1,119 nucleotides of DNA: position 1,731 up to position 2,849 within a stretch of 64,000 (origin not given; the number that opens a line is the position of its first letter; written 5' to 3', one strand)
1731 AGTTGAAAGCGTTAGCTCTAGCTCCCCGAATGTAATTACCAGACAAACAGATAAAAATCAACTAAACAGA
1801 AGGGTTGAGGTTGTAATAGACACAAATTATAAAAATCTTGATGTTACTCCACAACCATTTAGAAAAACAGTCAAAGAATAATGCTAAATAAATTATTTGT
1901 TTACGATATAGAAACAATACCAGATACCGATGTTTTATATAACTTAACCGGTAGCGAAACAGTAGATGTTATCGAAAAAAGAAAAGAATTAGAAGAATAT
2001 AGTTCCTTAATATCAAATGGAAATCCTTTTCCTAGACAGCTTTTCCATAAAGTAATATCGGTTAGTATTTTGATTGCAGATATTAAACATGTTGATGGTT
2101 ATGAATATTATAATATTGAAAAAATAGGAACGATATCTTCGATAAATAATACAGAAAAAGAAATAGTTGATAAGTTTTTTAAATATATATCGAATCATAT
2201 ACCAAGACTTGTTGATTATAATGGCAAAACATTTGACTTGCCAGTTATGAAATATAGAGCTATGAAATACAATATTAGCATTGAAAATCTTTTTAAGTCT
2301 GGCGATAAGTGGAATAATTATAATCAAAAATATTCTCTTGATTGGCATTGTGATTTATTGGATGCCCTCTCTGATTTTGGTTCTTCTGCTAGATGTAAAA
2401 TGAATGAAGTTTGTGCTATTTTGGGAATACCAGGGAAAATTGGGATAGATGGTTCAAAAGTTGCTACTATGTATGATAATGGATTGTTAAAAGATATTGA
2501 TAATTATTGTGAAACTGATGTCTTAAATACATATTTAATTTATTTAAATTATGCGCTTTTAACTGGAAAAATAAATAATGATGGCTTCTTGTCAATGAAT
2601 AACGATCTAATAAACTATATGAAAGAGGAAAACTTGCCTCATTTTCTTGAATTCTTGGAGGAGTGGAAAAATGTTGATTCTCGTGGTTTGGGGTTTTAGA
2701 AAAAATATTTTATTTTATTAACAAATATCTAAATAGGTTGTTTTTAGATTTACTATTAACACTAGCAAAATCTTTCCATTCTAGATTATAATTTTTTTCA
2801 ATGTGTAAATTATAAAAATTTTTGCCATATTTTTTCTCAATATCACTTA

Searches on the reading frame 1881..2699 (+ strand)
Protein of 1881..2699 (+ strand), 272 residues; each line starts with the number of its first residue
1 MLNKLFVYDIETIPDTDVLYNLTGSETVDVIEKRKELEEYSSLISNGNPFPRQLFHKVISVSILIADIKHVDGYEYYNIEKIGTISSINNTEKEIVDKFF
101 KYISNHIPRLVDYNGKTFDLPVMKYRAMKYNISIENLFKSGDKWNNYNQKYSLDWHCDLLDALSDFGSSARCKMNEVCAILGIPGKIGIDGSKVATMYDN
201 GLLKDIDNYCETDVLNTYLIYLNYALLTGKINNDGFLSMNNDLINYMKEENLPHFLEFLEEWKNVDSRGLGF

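Call 10: find_encoding_contigs(protein=window:1881-2699:+, flank=10000, max_places=10)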
Protein window:1881-2699:+ (272 aa): 6 contigs read that carry it; 6 places shown.
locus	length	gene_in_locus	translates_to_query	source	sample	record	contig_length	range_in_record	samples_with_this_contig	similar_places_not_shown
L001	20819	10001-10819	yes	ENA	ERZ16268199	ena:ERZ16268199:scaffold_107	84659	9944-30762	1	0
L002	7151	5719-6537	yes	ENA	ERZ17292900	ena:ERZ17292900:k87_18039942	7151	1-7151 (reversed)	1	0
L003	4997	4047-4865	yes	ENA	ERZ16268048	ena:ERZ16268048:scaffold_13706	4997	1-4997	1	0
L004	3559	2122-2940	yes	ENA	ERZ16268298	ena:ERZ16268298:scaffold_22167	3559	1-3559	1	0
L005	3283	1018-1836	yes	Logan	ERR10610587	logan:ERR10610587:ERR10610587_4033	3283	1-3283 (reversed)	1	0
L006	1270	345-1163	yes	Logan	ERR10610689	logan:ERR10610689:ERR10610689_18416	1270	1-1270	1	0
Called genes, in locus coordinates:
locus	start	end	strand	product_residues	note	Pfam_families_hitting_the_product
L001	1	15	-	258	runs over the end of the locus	-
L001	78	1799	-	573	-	PF01368:DHH, PF02272:DHHA1, PF17768:RecJ_OB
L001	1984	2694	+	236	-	PF05036:SPOR (weak)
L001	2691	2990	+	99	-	PF04977:DivIC (weak)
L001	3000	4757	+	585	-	PF01807:Zn_ribbon_DnaG, PF08275:DNAG_N, PF01751:Toprim, PF13155:Toprim_2, PF13362:Toprim_3 (weak), PF13662:Toprim_4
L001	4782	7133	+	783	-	PF03979:Sigma70_r1_1, PF00140:Sigma70_r1_2, PF04546:Sigma70_ner, PF04542:Sigma70_r2, PF04539:Sigma70_r3, PF04545:Sigma70_r4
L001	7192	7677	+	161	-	PF01782:RimM, PF05239:PRC (faint)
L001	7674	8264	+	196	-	PF06055:ExoD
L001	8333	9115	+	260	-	PF13098:Thioredoxin_2, PF13462:Thioredoxin_4, PF01323:DSBA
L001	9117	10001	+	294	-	PF00691:OmpA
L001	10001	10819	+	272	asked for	PF03104:DNA_pol_B_exo1 (weak), PF10108:DNA_pol_B_exo2, PF13482:RNase_H_2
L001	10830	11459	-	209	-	-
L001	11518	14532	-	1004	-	PF04851:ResIII, PF00270:DEAD (weak), PF19778:RE_endonuc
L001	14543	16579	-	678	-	PF01555:N6_N4_Mtase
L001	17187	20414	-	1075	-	PF00270:DEAD (faint), PF00176:SNF2-rel_dom, PF04851:ResIII, PF00271:Helicase_C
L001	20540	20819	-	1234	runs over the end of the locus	-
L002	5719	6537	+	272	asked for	PF03104:DNA_pol_B_exo1 (weak), PF10108:DNA_pol_B_exo2, PF13482:RNase_H_2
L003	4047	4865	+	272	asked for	PF03104:DNA_pol_B_exo1 (weak), PF10108:DNA_pol_B_exo2, PF13482:RNase_H_2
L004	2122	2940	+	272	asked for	PF03104:DNA_pol_B_exo1 (weak), PF10108:DNA_pol_B_exo2, PF13482:RNase_H_2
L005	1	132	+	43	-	?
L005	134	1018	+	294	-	PF00691:OmpA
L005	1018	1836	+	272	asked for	PF03104:DNA_pol_B_exo1 (weak), PF10108:DNA_pol_B_exo2, PF13482:RNase_H_2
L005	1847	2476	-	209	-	-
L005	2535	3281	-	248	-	?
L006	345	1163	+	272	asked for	PF03104:DNA_pol_B_exo1 (weak), PF10108:DNA_pol_B_exo2, PF13482:RNase_H_2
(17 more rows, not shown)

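Call 15: find_related_loci(query=window:1881-2699:+, collection=genome_contigs, flank=10000)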
Query window:1881-2699:+ (272 aa) in genome_contigs; peptide patterns used: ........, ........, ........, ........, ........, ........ (x = any residue, [..] = any of these).
139 stretches matched a pattern; 74 encode a relative of the query (tblastn E <= 1e-3); 74 distinct loci.
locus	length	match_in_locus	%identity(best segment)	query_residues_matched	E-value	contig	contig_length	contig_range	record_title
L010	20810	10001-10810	77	1-270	1e-137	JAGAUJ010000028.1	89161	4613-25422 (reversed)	MAG: Rickettsiales bacterium isolate RGIG8782 Water_deer_Colon.Co__c1459880, whole genome shotgun sequence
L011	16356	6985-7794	71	1-270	3e-135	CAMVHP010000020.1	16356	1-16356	MAG TPA_asm: uncultured Rickettsiales bacterium isolate SRR8387716_bin.52_metaWRAP_v1.3_MAG genome assembly, contig: ERZ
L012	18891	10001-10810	72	1-270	2e-135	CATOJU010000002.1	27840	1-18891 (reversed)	MAG TPA_asm: uncultured Rickettsiales bacterium isolate MGG24832_1680015510 genome assembly, contig: SRR10593866_1310, w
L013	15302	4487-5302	72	1-272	4e-134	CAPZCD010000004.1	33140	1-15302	MAG TPA_asm: uncultured Rickettsiales bacterium isolate MGBC110556 genome assembly, contig: MGBC110556.4, whole genome s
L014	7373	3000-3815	71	1-272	1e-132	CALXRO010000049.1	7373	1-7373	MAG: uncultured Rickettsiales bacterium isolate E19__bin54 genome assembly, contig: E19__k127_10571685, whole genome sho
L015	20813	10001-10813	58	2-270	2e-107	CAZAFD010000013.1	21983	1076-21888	MAG TPA_asm: uncultured Rhizobiaceae bacterium isolate SRP199465_co1_729 genome assembly, contig: NODE_6201_length_21983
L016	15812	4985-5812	58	1-270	2e-107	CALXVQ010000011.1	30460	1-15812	MAG: uncultured Rickettsiales bacterium isolate BRZ_AG__bin83 genome assembly, contig: BRZ_AG__NODE_2316_length_30460_co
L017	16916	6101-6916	57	1-270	3e-104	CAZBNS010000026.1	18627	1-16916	MAG TPA_asm: uncultured Rhizobiaceae bacterium isolate SRP192927_co3_306 genome assembly, contig: NODE_6426_length_18627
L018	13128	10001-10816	69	1-272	2e-128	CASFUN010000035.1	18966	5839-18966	uncultured Alphaproteobacteria bacterium isolate Batch6_idba_bin.52 genome assembly, contig: Batch6_idba_bin.52.fa_k87_1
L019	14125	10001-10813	58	1-270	2e-102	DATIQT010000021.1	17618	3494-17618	MAG TPA_asm: Rickettsiales bacterium isolate SMAG_U15884 k141_4402, whole genome shotgun sequence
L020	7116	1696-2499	53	5-268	3e-92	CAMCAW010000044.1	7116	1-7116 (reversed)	MAG: Rickettsia typhi isolate ZE-13nov19-301 genome assembly, contig: ZE-13nov19-C21960, whole genome shotgun sequence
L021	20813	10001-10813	53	1-269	2e-91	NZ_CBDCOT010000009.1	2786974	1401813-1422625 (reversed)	MAG: Curvivirga sp. isolate d10fed42-78de-4935-8d9a-73f67d4635eb contig_9, whole genome shotgun sequence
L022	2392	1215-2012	54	5-266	2e-93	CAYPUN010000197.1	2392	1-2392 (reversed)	MAG TPA_asm: uncultured Rickettsia sp. isolate SRP286056_co2_541 genome assembly, contig: NODE_84277_length_2392_cov_4.4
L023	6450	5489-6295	52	3-268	2e-90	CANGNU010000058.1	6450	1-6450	MAG: Rickettsiales bacterium isolate Jr-7aug17-213 genome assembly, contig: Jr-7aug17-213.fna-C58, whole genome shotgun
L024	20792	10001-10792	53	1-263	6e-90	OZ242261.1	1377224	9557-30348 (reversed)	MAG: Anaplasmataceae bacterium isolate d84515ae-e541-4069-9d46-f27c2782ee84 genome assembly, chromosome: 1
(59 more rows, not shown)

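Call 30: search_protein_families(library=ncbifam, proteins=[window:1881-2699:+], max_evalue=0.01)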
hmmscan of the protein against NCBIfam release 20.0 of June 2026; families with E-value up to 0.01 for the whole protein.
window:1881-2699:+ (272 aa): 2 families
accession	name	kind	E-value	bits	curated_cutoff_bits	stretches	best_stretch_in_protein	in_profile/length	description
NF004415.0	PRK05761.1-1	equivalog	1.3e-06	26.6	1289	1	79-160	279-357/883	DNA-directed DNA polymerase I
NF004417.0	PRK05761.1-3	equivalog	4.6e-05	21.6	780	1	88-137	279-327/858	DNA-directed DNA polymerase I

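Call 45: find_homologous_proteins(query=window:1881-2699:+, max_evalue=1e-40)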
Query window:1881-2699:+ (272 aa): 1104 proteins with E <= 1e-40 among 3468 candidates; the best 120 are listed.
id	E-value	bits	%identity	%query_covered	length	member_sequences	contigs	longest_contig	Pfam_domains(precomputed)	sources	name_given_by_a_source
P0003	5.0e-178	608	99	100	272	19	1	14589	PF13482.13,PF10108.16,PF03104.26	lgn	-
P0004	2.2e-160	550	89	100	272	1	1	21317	PF13482.13,PF10108.16,PF03104.26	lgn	-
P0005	1.9e-140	485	77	99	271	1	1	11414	PF13482.13,PF10108.16,PF03104.26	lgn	-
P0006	4.6e-139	481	77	99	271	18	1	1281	PF13482.13,PF10108.16,PF03104.26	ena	-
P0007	2.0e-138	478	76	99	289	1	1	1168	PF13482.13,PF10108.16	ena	-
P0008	4.1e-137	474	75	99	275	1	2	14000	PF13482.13,PF10108.16,PF03104.26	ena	-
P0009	3.6e-136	471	78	99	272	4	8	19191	PF13482.13,PF10108.16,PF03104.26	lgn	-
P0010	2.8e-132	458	75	99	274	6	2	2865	PF13482.13,PF10108.16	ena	-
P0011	1.1e-131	456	74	99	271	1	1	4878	PF13482.13,PF10108.16,PF03104.26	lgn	-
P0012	1.5e-131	456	72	100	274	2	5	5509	PF13482.13,PF10108.16,PF03104.26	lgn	-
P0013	4.6e-131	454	70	99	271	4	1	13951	PF13482.13,PF10108.16,PF03104.26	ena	-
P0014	6.7e-131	454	71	99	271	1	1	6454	PF13482.13,PF10108.16,PF03104.26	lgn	-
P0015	3.6e-130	451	73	99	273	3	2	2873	PF13482.13,PF10108.16,PF03104.26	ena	-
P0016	4.5e-130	451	69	99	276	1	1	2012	PF13482.13,PF10108.16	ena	-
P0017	2.9e-128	445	72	99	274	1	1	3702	PF13482.13,PF10108.16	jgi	jgi:predicted PolB exonuclease-like 3'-5' exonuclease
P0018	2.9e-128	445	72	100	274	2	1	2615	PF13482.13,PF10108.16,PF03104.26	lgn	-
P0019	3.3e-128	445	71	99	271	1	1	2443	PF13482.13,PF10108.16,PF03104.26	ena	-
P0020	4.7e-128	444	70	99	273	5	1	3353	PF13482.13,PF10108.16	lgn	-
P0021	1.6e-127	443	73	97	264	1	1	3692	PF13482.13,PF10108.16,PF03104.26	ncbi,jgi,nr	ncbi:MAG: 3'-5' exonuclease [Rickettsiales bacterium]|jgi:predicted PolB exonuclease-like 3'-5' exon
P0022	2.5e-126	439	69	99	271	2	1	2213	PF13482.13,PF10108.16,PF03104.26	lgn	-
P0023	5.3e-126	438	68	99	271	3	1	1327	PF13482.13,PF10108.16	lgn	-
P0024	9.8e-126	437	70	99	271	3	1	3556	PF13482.13,PF10108.16,PF03104.26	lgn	-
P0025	1.4e-125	436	69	100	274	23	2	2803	PF13482.13,PF10108.16,PF03104.26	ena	-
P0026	2.5e-125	436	70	99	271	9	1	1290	PF13482.13,PF10108.16,PF03104.26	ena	-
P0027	2.1e-124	433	69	99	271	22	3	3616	PF13482.13,PF10108.16,PF03104.26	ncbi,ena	-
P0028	3.3e-124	432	69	100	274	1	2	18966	PF13482.13,PF10108.16,PF03104.26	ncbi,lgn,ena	-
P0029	5.3e-123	428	69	99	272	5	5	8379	PF13482.13,PF10108.16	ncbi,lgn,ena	-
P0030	1.2e-122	427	69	100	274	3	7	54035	PF13482.13,PF10108.16,PF03104.26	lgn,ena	-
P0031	1.7e-122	426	67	99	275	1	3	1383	PF13482.13,PF10108.16,PF03104.26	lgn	-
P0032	1.8e-121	423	68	99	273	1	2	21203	PF13482.13,PF10108.16,PF03104.26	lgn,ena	-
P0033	2.3e-121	423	68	99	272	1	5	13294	PF13482.13,PF10108.16,PF03104.26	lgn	-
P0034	3.8e-121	422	69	99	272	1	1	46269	PF13482.13,PF10108.16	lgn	-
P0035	2.2e-120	419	67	98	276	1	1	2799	PF13482.13,PF10108.16,PF03104.26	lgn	-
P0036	2.2e-120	419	65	99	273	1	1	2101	PF13482.13,PF10108.16,PF03104.26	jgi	jgi:predicted PolB exonuclease-like 3'-5' exonuclease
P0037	6.8e-120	418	68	99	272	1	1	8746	PF13482.13,PF10108.16,PF03104.26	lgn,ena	-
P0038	9.7e-120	417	68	99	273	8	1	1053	PF13482.13,PF10108.16,PF03104.26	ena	-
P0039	2.4e-118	413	64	99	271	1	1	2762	PF13482.13,PF10108.16,PF03104.26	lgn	-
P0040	5.1e-118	412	68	99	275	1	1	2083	PF13482.13,PF10108.16,PF03104.26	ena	-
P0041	1.3e-116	407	66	99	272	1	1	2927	PF13482.13,PF10108.16,PF03104.26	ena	-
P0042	4.8e-116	405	63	99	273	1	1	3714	PF13482.13,PF10108.16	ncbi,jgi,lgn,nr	ncbi:MAG: 3'-5' exonuclease [Rickettsiales bacterium]|jgi:predicted PolB exonuclease-like 3'-5' exon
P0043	1.9e-115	403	64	99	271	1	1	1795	PF13482.13,PF10108.16,PF03104.26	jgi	jgi:predicted PolB exonuclease-like 3'-5' exonuclease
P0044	2.0e-115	403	64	99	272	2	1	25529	PF13482.13,PF10108.16,PF03104.26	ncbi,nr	ncbi:MAG: 3'-5' exonuclease [Rickettsiales bacterium]|nr:3'-5' exonuclease [Rickettsiales bacterium]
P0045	2.6e-115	403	63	99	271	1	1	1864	PF13482.13,PF10108.16,PF03104.26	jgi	jgi:predicted PolB exonuclease-like 3'-5' exonuclease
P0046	2.6e-114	399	64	99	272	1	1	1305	PF13482.13,PF10108.16,PF03104.26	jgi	jgi:predicted PolB exonuclease-like 3'-5' exonuclease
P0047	7.4e-114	398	61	99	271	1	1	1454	PF13482.13,PF10108.16,PF03104.26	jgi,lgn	jgi:predicted PolB exonuclease-like 3'-5' exonuclease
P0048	1.1e-113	397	63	99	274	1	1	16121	PF13482.13,PF10108.16,PF03104.26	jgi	jgi:predicted PolB exonuclease-like 3'-5' exonuclease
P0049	2.4e-111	390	63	99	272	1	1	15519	PF13482.13,PF10108.16,PF03104.26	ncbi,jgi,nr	ncbi:MAG: 3'-5' exonuclease [Rickettsiales bacterium]|jgi:predicted PolB exonuclease-like 3'-5' exon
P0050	4.4e-110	386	62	99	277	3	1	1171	PF13482.13,PF10108.16,PF03104.26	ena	-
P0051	1.0e-109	384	61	99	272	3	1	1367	PF13482.13,PF10108.16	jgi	jgi:predicted PolB exonuclease-like 3'-5' exonuclease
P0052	3.5e-109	383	59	99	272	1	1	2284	PF13482.13,PF10108.16,PF03104.26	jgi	jgi:predicted PolB exonuclease-like 3'-5' exonuclease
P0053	9.4e-107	375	60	99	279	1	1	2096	PF13482.13,PF10108.16,PF03104.26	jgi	jgi:predicted PolB exonuclease-like 3'-5' exonuclease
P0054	2.0e-105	370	59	99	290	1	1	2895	PF13482.13,PF10108.16,PF03104.26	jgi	jgi:predicted PolB exonuclease-like 3'-5' exonuclease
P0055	4.6e-105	369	59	99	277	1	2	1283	PF13482.13,PF10108.16,PF03104.26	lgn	-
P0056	9.0e-105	368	60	99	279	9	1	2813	PF13482.13,PF10108.16,PF03104.26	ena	-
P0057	1.5e-104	367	60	99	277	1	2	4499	PF13482.13,PF10108.16,PF03104.26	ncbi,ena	-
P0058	1.8e-102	361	58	99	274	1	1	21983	PF13482.13,PF10108.16,PF03104.26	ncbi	-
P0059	2.2e-102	360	57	99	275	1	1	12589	PF13482.13,PF10108.16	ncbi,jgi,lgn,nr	ncbi:MAG: 3'-5' exonuclease [Rickettsiales bacterium]|jgi:predicted PolB exonuclease-like 3'-5' exon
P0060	8.1e-102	358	58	98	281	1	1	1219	PF13482.13,PF10108.16,PF03104.26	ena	-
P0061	2.1e-101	357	58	99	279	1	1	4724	PF13482.13,PF10108.16,PF03104.26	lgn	-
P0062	5.4e-101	356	57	99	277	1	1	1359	PF13482.13,PF10108.16,PF03104.26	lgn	-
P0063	7.6e-101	355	57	99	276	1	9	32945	PF13482.13,PF10108.16,PF03104.26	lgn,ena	-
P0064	1.3e-100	355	59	99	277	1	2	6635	PF13482.13,PF10108.16,PF03104.26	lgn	-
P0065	1.3e-100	355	57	99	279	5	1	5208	PF13482.13,PF10108.16,PF03104.26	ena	-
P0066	1.9e-100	354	57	99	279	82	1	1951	PF13482.13,PF10108.16,PF03104.26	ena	-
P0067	2.1e-100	354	57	99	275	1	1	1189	PF13482.13,PF10108.16,PF03104.26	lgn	-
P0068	2.4e-100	354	57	99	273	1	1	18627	PF13482.13,PF10108.16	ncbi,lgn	-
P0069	2.9e-100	353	58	97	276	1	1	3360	PF13482.13,PF10108.16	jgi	-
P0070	4.6e-100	353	58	99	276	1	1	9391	PF13482.13,PF10108.16,PF03104.26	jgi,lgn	jgi:predicted PolB exonuclease-like 3'-5' exonuclease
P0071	1.1e-99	351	58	99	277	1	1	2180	PF13482.13,PF10108.16,PF03104.26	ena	-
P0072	1.4e-99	351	57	99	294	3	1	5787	PF13482.13,PF10108.16,PF03104.26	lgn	-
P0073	1.5e-99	351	57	99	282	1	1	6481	PF13482.13,PF10108.16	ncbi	-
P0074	1.7e-99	351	59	98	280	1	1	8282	PF13482.13,PF10108.16,PF03104.26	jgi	-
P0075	4.1e-99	350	58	97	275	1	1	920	PF13482.13,PF10108.16,PF03104.26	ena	-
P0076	2.6e-98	347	58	98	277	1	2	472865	PF13482.13,PF10108.16,PF03104.26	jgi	jgi:3'-5' exonuclease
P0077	3.5e-98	347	57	99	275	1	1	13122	PF13482.13,PF10108.16,PF03104.26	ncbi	ncbi:3'-5' exonuclease [Pseudomonadota bacterium]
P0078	6.4e-98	346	57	98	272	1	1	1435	PF13482.13,PF10108.16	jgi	jgi:predicted PolB exonuclease-like 3'-5' exonuclease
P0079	9.0e-98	345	56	99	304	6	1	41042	PF13482.13,PF10108.16,PF03104.26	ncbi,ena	-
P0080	2.2e-97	344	56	99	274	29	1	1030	PF13482.13,PF10108.16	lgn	-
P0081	3.6e-97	343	57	98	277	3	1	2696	PF13482.13,PF10108.16,PF03104.26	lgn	-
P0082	4.7e-97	343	57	98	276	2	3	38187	PF13482.13,PF10108.16,PF03104.26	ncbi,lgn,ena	-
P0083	6.5e-97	342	55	99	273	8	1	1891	PF13482.13,PF10108.16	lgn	-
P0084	1.2e-96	341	57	98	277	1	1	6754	PF13482.13,PF10108.16,PF03104.26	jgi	jgi:predicted PolB exonuclease-like 3'-5' exonuclease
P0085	2.4e-96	340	56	97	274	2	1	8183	PF13482.13,PF10108.16,PF03104.26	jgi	-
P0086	5.6e-96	339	57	97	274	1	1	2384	PF13482.13,PF10108.16,PF03104.26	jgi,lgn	-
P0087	1.1e-93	332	55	98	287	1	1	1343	PF13482.13,PF10108.16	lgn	-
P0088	8.6e-93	329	59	87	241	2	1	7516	PF13482.13,PF10108.16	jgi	jgi:predicted PolB exonuclease-like 3'-5' exonuclease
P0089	1.9e-92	328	55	96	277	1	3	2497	PF13482.13,PF10108.16,PF03104.26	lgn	-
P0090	8.1e-92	326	57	96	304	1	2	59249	PF13482.13,PF10108.16,PF03104.26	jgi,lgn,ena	-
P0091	3.9e-91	323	61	87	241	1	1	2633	PF13482.13,PF10108.16,PF03104.26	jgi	jgi:predicted PolB exonuclease-like 3'-5' exonuclease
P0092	5.1e-91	323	54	96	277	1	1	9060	PF13482.13,PF10108.16,PF03104.26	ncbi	-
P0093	2.2e-89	318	51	98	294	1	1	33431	PF13482.13,PF10108.16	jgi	jgi:predicted PolB exonuclease-like 3'-5' exonuclease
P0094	2.6e-89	317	54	96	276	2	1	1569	PF13482.13,PF10108.16,PF03104.26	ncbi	-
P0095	4.0e-89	317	52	96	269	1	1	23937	PF13482.13,PF10108.16,PF03104.26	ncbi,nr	ncbi:3'-5' exonuclease [Rickettsiales bacterium]|nr:3'-5' exonuclease [Rickettsiales bacterium]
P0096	4.3e-89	317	54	97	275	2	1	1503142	PF13482.13,PF10108.16,PF03104.26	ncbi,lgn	ncbi:MAG: 3'-5' exonuclease [Wolbachia endosymbiont of Xenopsylla cheopis]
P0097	4.7e-89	317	52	97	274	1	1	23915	PF13482.13,PF10108.16,PF03104.26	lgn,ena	-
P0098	9.0e-89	316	51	99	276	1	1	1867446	PF13482.13,PF10108.16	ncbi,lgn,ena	-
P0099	9.3e-89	316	54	96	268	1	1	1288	PF13482.13,PF10108.16,PF03104.26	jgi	-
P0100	2.1e-88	314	50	97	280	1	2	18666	PF13482.13,PF10108.16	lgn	-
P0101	2.2e-88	314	51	98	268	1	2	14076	PF13482.13,PF10108.16,PF03104.26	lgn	-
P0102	3.4e-88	314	52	96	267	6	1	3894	PF13482.13,PF10108.16,PF03104.26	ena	-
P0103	3.7e-88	314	60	84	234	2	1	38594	PF13482.13,PF10108.16,PF03104.26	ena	-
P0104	4.0e-88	314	54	96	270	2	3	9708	PF13482.13,PF10108.16,PF03104.26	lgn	-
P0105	7.7e-88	313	54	97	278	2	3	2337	PF13482.13,PF10108.16,PF03104.26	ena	-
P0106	8.7e-88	312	53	97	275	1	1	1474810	PF13482.13,PF10108.16,PF03104.26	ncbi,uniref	ncbi:3'-5' exonuclease [Candidatus Mesenet endosymbiont of Agriotes lineatus]|uniref:3'-5' exonuclea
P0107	9.2e-88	312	54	97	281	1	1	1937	PF13482.13,PF10108.16,PF03104.26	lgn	-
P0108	1.7e-87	311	53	96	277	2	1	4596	PF13482.13,PF10108.16,PF03104.26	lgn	-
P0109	2.7e-87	311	53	97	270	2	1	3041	PF13482.13,PF10108.16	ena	-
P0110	2.9e-87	311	53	97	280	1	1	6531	PF13482.13,PF10108.16,PF03104.26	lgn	-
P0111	4.5e-87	310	51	96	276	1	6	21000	PF13482.13,PF10108.16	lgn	-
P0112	7.1e-87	309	53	97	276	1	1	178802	PF13482.13,PF10108.16,PF03104.26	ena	-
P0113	7.3e-87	309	52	97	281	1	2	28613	PF13482.13,PF10108.16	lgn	-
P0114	7.4e-87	309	51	97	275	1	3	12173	PF13482.13,PF10108.16,PF03104.26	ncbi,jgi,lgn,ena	jgi:predicted PolB exonuclease-like 3'-5' exonuclease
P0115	8.2e-87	309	53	97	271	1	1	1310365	PF13482.13,PF10108.16,PF03104.26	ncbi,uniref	ncbi:3'-5' exonuclease [Candidatus Mesenet endosymbiont of Phosphuga atrata]|uniref:3'-5' exonucleas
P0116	1.9e-86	308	49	98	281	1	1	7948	PF13482.13,PF10108.16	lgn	-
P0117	2.3e-86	308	51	97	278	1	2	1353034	PF13482.13,PF10108.16,PF03104.26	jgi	jgi:3'-5' exonuclease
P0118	2.3e-86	308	53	98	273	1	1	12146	PF13482.13,PF10108.16,PF03104.26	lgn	-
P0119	2.4e-86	308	53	97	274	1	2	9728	PF13482.13,PF10108.16,PF03104.26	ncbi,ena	-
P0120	2.6e-86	308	51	97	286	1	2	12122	PF13482.13,PF10108.16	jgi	-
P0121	4.8e-86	307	53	97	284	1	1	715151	PF13482.13,PF10108.16,PF03104.26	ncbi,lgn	-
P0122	4.9e-86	307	54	97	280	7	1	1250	PF13482.13,PF10108.16,PF03104.26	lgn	-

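Call 46: find_encoding_contigs(protein=P0004, flank=10000, max_places=4)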
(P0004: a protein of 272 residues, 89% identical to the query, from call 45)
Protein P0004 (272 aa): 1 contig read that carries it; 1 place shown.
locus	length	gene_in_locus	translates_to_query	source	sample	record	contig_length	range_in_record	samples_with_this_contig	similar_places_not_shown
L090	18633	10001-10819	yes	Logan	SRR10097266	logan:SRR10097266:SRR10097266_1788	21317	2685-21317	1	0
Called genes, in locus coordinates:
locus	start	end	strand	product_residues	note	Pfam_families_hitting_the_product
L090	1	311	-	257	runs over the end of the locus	-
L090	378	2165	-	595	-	PF01368:DHH, PF02272:DHHA1, PF17768:RecJ_OB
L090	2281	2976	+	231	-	PF05036:SPOR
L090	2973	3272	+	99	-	PF04977:DivIC (weak)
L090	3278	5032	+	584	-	PF01807:Zn_ribbon_DnaG, PF08275:DNAG_N, PF01751:Toprim, PF13155:Toprim_2, PF13662:Toprim_4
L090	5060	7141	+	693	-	PF03979:Sigma70_r1_1, PF00140:Sigma70_r1_2, PF04546:Sigma70_ner, PF04542:Sigma70_r2, PF04539:Sigma70_r3, PF04545:Sigma70_r4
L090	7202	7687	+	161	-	PF01782:RimM, PF24986:PRC_RimM (weak)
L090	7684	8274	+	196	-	PF06055:ExoD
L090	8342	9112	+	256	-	PF13098:Thioredoxin_2, PF13462:Thioredoxin_4, PF01323:DSBA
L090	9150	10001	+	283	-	PF00691:OmpA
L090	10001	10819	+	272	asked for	PF03104:DNA_pol_B_exo1 (weak), PF10108:DNA_pol_B_exo2, PF13482:RNase_H_2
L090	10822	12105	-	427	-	PF00534:Glycos_transf_1, PF20706:GT4-conflict (weak), PF13692:Glyco_trans_1_4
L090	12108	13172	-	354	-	PF00483:NTP_transferase, PF22640:ManC_GMP_beta-helix (weak)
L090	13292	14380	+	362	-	PF00535:Glycos_transf_2, PF10111:Glyco_tranf_2_2, PF13506:Glyco_transf_21 (weak), PF13641:Glyco_tranf_2_3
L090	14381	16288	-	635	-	-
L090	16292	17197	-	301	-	PF13793:Pribosyltran_N, PF00156:Pribosyltran, PF14572:Pribosyl_synth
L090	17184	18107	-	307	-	PF02353:CMAS (weak), PF05891:Methyltransf_PK (weak), PF06325:PrmA, PF13489:Methyltransf_23, PF08241:Methyltransf_11, PF08242:Methyltransf_12, PF13649:Methyltransf_25, PF13847:Methyltransf_31, +2 more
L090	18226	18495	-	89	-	PF15738:YafQ_toxin, PF05016:ParE_toxin (weak)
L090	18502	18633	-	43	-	?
